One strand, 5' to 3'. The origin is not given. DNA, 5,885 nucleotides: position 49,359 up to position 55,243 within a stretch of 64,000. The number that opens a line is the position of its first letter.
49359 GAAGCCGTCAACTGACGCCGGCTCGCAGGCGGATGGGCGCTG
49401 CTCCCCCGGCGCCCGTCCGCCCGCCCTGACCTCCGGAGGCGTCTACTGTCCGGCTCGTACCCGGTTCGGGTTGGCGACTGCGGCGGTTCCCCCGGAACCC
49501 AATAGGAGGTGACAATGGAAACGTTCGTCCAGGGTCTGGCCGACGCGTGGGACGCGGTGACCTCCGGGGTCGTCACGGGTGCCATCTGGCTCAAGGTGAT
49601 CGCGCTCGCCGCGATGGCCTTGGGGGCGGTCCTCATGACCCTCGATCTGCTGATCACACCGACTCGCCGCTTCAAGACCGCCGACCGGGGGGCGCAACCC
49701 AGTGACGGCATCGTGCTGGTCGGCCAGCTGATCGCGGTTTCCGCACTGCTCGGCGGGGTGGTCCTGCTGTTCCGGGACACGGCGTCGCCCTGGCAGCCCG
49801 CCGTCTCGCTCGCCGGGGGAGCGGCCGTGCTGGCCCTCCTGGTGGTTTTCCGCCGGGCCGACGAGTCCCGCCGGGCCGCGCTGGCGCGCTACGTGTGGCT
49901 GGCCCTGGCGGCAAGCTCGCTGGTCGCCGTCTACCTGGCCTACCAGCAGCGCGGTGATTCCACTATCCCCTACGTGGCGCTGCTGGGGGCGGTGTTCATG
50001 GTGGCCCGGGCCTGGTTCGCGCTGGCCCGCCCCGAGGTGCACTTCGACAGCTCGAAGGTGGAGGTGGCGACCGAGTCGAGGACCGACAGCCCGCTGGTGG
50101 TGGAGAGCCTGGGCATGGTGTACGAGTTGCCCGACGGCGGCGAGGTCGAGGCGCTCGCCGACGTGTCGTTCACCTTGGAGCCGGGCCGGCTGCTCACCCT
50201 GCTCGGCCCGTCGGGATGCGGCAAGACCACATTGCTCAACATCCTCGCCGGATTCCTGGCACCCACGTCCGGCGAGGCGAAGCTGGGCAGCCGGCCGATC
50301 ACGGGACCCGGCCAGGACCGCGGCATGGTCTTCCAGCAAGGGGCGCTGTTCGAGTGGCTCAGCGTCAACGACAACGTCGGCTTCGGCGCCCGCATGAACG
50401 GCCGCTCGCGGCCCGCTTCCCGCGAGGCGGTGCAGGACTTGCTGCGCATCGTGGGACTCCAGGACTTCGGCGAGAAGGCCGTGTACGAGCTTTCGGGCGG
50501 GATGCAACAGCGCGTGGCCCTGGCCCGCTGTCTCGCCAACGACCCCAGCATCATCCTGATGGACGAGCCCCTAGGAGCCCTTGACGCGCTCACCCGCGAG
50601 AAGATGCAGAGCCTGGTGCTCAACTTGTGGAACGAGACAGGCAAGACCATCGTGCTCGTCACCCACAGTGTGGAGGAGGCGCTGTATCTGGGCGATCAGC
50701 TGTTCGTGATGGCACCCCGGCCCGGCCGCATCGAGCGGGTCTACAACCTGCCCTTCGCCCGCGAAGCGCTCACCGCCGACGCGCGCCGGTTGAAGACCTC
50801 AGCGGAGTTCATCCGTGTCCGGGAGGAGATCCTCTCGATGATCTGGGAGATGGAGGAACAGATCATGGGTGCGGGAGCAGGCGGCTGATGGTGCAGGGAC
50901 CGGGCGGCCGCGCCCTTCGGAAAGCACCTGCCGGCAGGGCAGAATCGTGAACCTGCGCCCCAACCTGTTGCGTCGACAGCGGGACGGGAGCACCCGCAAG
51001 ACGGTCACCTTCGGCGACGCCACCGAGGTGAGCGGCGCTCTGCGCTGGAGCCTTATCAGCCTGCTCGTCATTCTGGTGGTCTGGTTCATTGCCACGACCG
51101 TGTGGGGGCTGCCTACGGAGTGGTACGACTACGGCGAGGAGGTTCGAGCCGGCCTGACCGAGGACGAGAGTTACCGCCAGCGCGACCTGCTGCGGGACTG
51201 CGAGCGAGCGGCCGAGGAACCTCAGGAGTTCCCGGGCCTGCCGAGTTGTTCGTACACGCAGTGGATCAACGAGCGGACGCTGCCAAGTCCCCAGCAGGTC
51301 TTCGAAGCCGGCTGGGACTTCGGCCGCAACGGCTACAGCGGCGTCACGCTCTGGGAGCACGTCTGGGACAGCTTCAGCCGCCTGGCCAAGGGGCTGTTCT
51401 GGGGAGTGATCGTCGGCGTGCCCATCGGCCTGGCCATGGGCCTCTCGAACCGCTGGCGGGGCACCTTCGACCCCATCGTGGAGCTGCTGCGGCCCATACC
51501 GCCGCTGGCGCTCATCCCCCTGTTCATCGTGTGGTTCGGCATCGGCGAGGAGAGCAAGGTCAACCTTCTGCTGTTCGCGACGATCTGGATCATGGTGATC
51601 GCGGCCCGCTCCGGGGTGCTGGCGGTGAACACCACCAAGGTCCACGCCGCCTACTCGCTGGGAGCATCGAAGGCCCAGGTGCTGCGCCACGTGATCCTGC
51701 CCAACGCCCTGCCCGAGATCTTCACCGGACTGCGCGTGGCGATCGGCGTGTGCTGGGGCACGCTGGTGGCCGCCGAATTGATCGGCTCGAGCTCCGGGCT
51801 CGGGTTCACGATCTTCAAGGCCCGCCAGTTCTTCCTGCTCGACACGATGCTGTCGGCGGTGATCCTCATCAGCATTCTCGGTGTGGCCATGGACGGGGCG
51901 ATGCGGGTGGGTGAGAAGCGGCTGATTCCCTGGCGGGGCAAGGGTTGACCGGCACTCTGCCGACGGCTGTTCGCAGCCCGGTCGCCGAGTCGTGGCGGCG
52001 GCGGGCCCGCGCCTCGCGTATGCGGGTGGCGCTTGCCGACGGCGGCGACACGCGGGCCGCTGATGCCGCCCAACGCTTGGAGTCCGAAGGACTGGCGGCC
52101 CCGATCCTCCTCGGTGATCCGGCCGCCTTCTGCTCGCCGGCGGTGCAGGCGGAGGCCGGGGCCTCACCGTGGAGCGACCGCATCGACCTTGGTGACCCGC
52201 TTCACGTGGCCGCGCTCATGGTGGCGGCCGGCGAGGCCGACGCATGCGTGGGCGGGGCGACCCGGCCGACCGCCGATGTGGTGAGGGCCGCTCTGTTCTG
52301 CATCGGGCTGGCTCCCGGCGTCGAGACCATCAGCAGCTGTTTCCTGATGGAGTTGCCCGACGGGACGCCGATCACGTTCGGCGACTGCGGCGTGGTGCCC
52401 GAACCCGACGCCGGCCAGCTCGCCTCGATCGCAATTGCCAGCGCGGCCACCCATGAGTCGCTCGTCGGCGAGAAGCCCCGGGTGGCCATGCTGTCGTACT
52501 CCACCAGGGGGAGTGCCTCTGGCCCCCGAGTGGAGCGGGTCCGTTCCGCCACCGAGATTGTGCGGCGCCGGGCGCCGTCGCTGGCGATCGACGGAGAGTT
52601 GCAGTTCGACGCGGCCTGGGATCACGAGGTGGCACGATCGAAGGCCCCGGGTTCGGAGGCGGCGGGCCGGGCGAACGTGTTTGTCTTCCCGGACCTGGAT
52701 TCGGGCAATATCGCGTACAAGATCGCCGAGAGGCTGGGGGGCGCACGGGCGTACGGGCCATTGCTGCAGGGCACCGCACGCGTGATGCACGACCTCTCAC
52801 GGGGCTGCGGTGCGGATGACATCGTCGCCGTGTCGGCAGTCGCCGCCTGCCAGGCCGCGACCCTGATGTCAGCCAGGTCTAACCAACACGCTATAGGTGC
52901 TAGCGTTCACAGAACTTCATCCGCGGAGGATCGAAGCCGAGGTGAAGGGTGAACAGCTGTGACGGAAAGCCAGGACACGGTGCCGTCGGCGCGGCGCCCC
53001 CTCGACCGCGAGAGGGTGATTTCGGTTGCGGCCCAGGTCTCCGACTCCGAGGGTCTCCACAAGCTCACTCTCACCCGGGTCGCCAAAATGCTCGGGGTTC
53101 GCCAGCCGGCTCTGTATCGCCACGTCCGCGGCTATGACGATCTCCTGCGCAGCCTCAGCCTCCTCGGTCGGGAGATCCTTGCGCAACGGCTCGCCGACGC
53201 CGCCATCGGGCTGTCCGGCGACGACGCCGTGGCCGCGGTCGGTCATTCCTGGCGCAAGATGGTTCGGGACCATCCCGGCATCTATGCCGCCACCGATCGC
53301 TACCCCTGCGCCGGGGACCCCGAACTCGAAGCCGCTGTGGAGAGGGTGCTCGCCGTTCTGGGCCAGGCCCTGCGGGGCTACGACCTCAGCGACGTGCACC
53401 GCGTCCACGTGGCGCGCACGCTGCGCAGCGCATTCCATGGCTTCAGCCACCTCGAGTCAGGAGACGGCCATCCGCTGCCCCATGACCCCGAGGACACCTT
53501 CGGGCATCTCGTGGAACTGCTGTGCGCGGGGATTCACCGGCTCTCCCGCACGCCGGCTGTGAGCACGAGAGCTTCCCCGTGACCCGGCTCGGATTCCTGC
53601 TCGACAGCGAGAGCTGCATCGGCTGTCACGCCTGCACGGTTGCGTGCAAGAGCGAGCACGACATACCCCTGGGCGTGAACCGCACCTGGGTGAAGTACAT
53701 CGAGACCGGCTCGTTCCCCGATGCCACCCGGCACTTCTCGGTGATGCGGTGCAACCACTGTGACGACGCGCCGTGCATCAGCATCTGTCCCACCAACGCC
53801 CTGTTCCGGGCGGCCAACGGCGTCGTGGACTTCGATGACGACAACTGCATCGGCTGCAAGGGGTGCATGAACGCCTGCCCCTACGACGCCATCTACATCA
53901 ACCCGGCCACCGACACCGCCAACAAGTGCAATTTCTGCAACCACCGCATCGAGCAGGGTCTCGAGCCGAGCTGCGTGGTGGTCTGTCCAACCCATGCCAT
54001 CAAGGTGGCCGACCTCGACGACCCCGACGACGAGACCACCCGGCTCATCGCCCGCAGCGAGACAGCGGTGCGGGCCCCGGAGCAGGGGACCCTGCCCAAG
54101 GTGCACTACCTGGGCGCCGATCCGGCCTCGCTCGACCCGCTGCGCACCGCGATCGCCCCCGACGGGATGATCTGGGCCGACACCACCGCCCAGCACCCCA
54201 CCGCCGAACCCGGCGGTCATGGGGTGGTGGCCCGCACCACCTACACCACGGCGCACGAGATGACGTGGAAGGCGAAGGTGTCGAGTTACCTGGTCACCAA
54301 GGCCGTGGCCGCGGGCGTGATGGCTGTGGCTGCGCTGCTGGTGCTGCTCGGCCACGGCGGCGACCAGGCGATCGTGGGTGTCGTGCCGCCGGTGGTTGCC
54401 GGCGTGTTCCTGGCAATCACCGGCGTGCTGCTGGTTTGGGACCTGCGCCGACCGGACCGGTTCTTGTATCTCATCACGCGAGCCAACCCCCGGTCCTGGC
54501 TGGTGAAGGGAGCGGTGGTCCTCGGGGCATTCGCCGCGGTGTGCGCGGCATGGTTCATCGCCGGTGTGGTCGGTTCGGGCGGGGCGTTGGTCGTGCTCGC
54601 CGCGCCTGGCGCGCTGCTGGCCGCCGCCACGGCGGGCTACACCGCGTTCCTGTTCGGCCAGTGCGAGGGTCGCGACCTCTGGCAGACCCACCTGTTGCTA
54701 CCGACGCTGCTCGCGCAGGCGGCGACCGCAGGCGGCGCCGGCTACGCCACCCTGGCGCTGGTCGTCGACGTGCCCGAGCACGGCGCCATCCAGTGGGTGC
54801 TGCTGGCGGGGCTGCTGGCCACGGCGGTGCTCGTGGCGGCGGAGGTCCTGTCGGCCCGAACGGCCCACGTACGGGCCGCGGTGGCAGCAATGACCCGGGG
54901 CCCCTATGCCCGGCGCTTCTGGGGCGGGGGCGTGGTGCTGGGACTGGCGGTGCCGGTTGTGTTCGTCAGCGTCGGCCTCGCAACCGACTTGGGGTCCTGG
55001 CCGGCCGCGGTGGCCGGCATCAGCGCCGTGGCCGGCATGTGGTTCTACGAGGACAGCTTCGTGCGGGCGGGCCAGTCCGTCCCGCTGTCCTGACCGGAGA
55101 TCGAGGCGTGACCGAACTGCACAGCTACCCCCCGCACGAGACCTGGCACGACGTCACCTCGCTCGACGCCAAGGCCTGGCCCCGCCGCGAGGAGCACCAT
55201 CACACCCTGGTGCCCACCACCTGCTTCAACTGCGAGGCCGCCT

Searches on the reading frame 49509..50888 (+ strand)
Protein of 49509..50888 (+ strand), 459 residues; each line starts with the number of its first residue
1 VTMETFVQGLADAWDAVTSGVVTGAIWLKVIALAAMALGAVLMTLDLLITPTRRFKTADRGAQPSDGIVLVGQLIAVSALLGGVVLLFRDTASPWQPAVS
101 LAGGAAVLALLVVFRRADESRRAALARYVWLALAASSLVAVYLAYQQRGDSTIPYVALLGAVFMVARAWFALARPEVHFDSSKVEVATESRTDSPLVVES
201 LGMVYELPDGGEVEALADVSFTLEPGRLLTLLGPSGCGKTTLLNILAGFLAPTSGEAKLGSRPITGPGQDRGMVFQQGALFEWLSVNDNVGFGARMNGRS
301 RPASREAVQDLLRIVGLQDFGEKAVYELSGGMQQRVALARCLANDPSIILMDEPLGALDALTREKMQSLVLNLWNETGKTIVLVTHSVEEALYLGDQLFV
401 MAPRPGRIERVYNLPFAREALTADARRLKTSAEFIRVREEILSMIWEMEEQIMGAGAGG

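Call 6: search_protein_families(library=pfam, proteins=[window:49509-50888:+])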
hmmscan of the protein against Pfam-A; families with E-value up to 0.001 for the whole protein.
window:49509-50888:+ (459 aa): 3 families
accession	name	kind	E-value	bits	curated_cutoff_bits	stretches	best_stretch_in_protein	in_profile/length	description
PF00005.33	ABC_tran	-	4.1e-33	115.3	25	1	216-355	1-136/137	ABC transporter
PF13304.12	AAA_21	-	0.00027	21.5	27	0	231-250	4-23/304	AAA domain, putative AbiEii toxin, Type IV TA system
PF03215.21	Rad17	-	0.00061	20.2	23.8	0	221-252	40-71/186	Rad17 P-loop domain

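Call 7: search_protein_families(library=ncbifam, proteins=[window:49509-50888:+], max_evalue=1e-10)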
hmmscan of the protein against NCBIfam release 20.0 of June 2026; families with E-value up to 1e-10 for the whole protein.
window:49509-50888:+ (459 aa): 169 families (the best 25 are shown)
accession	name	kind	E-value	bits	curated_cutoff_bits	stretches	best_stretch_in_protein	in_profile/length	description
NF008421.0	PRK11248.1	equivalog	6e-81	271.7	357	1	213-451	14-253/255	taurine ABC transporter ATP-binding subunit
NF040729.1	ABC_ATP_SaoA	equivalog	2.8e-59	200.5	360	1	212-413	17-218/248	ABC transporter ATP-binding protein SaoA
TIGR01184.1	ntrCD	subfamily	1.8e-56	191.3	291.8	1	216-443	1-228/230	nitrate ABC transporter ATP-binding protein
TIGR03265.1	PhnT2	equivalog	6.7e-56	190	457.7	1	212-409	16-214/353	putative 2-aminoethylphosphonate ABC transporter ATP-binding protein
NF006987.0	PRK09452.1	equivalog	6.1e-53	179.8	482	1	212-410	29-228/378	spermidine/putrescine ABC transporter ATP-binding protein PotA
TIGR01187.1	potA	subfamily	3.4e-52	177.5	355.6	1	231-410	1-181/325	polyamine ABC transporter ATP-binding protein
TIGR00968.1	3a0106s01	subfamily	3e-50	171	342.75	1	211-411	11-212/237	sulfate ABC transporter ATP-binding protein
NF043075.1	MMSYN1_0197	equivalog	3.9e-50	170.7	550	1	214-402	16-207/341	spermidine/putrescine ABC transporter ATP-binding protein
TIGR03258.1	PhnT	equivalog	6.3e-49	166.9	499.15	1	194-402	7-214/359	2-aminoethylphosphonate ABC transport system ATP-binding subunit PhnT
TIGR03415.1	ABC_choXWV_ATP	equivalog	2.6e-48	164.9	483.75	1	272-402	109-239/382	choline ABC transporter ATP-binding protein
NF008420.0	PRK11247.1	equivalog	2.2e-47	161.4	395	1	195-402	12-208/257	aliphatic sulfonates ABC transporter ATP-binding protein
TIGR01186.1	proV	subfamily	8.6e-47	160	326.6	1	211-402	4-204/363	betaine/proline/choline family ABC transporter ATP-binding protein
NF008513.0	PRK11432.1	equivalog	2.7e-45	154.8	496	1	212-402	18-211/351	ferric ABC transporter ATP-binding protein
NF008621.0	PRK11607.1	equivalog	5.9e-44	150.4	613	1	213-402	32-224/377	putrescine ABC transporter ATP-binding subunit PotG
NF008105.0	PRK10851.1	equivalog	1.1e-43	149.3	502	1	213-411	15-218/362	sulfate/thiosulfate ABC transporter ATP-binding protein CysA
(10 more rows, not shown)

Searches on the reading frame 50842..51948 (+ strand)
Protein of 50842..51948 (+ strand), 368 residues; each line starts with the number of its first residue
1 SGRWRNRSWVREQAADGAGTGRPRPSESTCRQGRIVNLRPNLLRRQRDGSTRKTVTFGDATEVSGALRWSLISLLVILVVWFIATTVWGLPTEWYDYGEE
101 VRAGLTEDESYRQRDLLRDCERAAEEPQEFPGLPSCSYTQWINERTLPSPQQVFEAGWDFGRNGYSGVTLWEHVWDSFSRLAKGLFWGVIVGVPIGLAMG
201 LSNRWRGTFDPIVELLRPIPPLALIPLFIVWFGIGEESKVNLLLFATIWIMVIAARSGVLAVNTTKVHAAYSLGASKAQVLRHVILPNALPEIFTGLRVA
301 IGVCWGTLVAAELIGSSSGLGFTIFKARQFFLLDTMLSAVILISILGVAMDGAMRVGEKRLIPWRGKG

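Call 6: search_protein_families(library=pfam, proteins=[window:50842-51948:+])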
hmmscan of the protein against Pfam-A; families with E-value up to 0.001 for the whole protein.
window:50842-51948:+ (368 aa): 1 family
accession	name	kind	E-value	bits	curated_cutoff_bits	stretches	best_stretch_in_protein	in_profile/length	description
PF00528.27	BPD_transp_1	-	8.5e-30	104.3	26.4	1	192-361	1-182/184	Binding-protein-dependent transport system inner membrane component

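Call 7: search_protein_families(library=ncbifam, proteins=[window:50842-51948:+], max_evalue=1e-10)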
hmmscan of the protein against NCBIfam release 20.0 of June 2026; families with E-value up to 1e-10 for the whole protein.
window:50842-51948:+ (368 aa): 6 families
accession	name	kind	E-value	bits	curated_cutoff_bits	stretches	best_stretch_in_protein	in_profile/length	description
NF007545.0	PRK10160.1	equivalog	6e-67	226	342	1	139-367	44-273/275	taurine ABC transporter permease TauC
NF040733.1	ABC_perm_U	equivalog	6e-45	153.7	295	1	177-365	61-249/251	ABC transporter permease subunit SaoP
NF008470.0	PRK11365.1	equivalog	9.6e-41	139.9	347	1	137-365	29-253/263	aliphatic sulfonate ABC transporter permease SsuC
TIGR01183.1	ntrB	equivalog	4.7e-32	111.3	209.05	1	169-351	14-196/202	nitrate ABC transporter permease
TIGR03416.1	ABC_choXWV_perm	equivalog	4.5e-19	68.9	363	1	169-351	83-264/267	choline ABC transporter permease subunit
NF008196.0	PRK10952.1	equivalog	4.5e-11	42.2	439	1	179-346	151-315/356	glycine betaine/L-proline ABC transporter permease ProW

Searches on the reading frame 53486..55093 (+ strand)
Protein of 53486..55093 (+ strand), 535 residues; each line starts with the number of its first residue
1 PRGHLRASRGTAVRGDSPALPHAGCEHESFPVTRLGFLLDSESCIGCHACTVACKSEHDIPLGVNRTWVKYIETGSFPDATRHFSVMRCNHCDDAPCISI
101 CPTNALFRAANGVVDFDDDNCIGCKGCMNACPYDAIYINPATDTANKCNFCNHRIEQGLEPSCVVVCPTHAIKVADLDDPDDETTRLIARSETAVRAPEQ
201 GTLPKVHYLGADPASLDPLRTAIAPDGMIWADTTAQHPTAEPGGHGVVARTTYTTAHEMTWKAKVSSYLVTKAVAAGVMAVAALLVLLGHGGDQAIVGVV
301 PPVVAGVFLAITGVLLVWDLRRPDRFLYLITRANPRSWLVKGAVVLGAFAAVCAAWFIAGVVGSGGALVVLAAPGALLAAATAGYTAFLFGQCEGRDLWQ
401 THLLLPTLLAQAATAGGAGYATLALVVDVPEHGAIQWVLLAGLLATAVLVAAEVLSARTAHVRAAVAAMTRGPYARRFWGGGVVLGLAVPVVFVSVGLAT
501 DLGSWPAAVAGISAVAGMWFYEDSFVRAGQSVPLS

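Call 6: search_protein_families(library=pfam, proteins=[window:53486-55093:+])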
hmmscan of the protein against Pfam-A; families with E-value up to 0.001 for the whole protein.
window:53486-55093:+ (535 aa): 12 families
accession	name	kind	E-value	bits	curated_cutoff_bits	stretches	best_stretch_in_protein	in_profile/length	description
PF13247.11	Fer4_11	-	1.6e-22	80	26.2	1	85-176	6-99/100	4Fe-4S dicluster domain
PF03916.19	NrfD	-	1.1e-16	61.9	25.8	1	258-520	8-299/313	Polysulphide reductase, NrfD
PF12838.12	Fer4_7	-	5.9e-12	46.3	27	3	88-135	1-52/52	4Fe-4S dicluster domain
PF13187.11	Fer4_9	-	6.6e-11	42.5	27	2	44-105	2-51/52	4Fe-4S dicluster domain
PF00037.32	Fer4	-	1e-10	41.4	21.1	1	115-137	2-24/24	4Fe-4S binding domain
PF12797.12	Fer4_2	-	7.2e-10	38.6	24.5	2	37-55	3-21/22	4Fe-4S binding domain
PF12837.12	Fer4_6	-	9.9e-10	38.3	25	1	113-136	1-24/24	4Fe-4S binding domain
PF13237.11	Fer4_10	-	4.3e-08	33.4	25.5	1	116-168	4-53/53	4Fe-4S dicluster domain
PF25160.1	LdpA_Fe-S-bd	-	1.7e-07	31.4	27.6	1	94-137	6-44/49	LdpA Fe-S cluster-binding domain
PF13484.11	Fer4_16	-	5.3e-05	24.4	30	0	120-147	1-28/66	4Fe-4S double cluster binding domain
PF12800.12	Fer4_4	-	5.5e-05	23.6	24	1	119-134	2-17/17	4Fe-4S binding domain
PF14697.11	Fer4_21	-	6.5e-05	23.4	35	1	88-136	7-57/59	4Fe-4S dicluster domain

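Call 7: search_protein_families(library=ncbifam, proteins=[window:53486-55093:+], max_evalue=1e-10)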
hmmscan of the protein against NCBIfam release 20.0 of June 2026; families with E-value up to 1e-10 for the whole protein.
window:53486-55093:+ (535 aa): 17 families
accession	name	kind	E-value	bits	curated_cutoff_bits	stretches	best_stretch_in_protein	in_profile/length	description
NF011569.0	PRK14993.1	equivalog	5.7e-51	173.3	416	1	26-225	35-238/244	tetrathionate reductase subunit TtrB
NF041715.1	arsenate_red_ArrB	equivalog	1.8e-46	158.6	450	2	34-141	2-109/233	arsenate respiratory reductase iron-sulfur subunit ArrB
TIGR03149.1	cyt_nit_nrfC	equivalog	4.9e-46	156.9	377.6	1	31-208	35-215/225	cytochrome c nitrite reductase Fe-S protein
NF045797.1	DsrO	equivalog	7.5e-44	149.9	200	1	28-209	37-234/235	sulfate reduction electron transfer complex DsrMKJOP subunit DsrO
TIGR02951.1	DMSO_dmsB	equivalog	1.5e-39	135.6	214.1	1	35-179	2-155/161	DMSO/selenate family reductase complex B subunit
TIGR03478.1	DMSO_red_II_bet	subfamily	2.7e-32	112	480.7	1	68-210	110-254/321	DMSO reductase family type II enzyme, iron-sulfur subunit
TIGR01582.1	FDH-beta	equivalog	1.1e-29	103.4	334.7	1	33-189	20-194/283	formate dehydrogenase subunit beta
NF038355.1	FDH3_beta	equivalog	3.3e-29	102.2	240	1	34-139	2-104/180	formate dehydrogenase FDH3 subunit beta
NF008134.0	PRK10882.1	equivalog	9.7e-29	100.4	263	1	86-201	110-233/329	hydrogenase 2 operon protein HybA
NF042979.1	EthbenzDh_ebdB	equivalog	3.2e-26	92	740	1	68-210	132-276/354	ethylbenzene dehydrogenase subunit beta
NF009408.0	PRK12769.1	equivalog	2e-24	85.7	1003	1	39-176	7-146/659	formate-dependent uric acid utilization protein AegA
NF009451.0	PRK12809.1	equivalog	3.8e-23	81.6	1154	1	40-176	8-138/639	formate-dependent uric acid utilization protein YgfT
NF045715.1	sulf_resp_HmcB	equivalog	2e-22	79.7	420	1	23-176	26-197/307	sulfate respiration complex iron-sulfur protein HmcB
NF041782.1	mnquin_red_QrcC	equivalog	3.2e-21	76.1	400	1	36-139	2-119/239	menaquinone reductase iron-sulfur cluster-binding subunit QrcC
TIGR01660.1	narH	equivalog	6.2e-19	67.8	524.05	1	88-167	182-262/492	nitrate reductase subunit beta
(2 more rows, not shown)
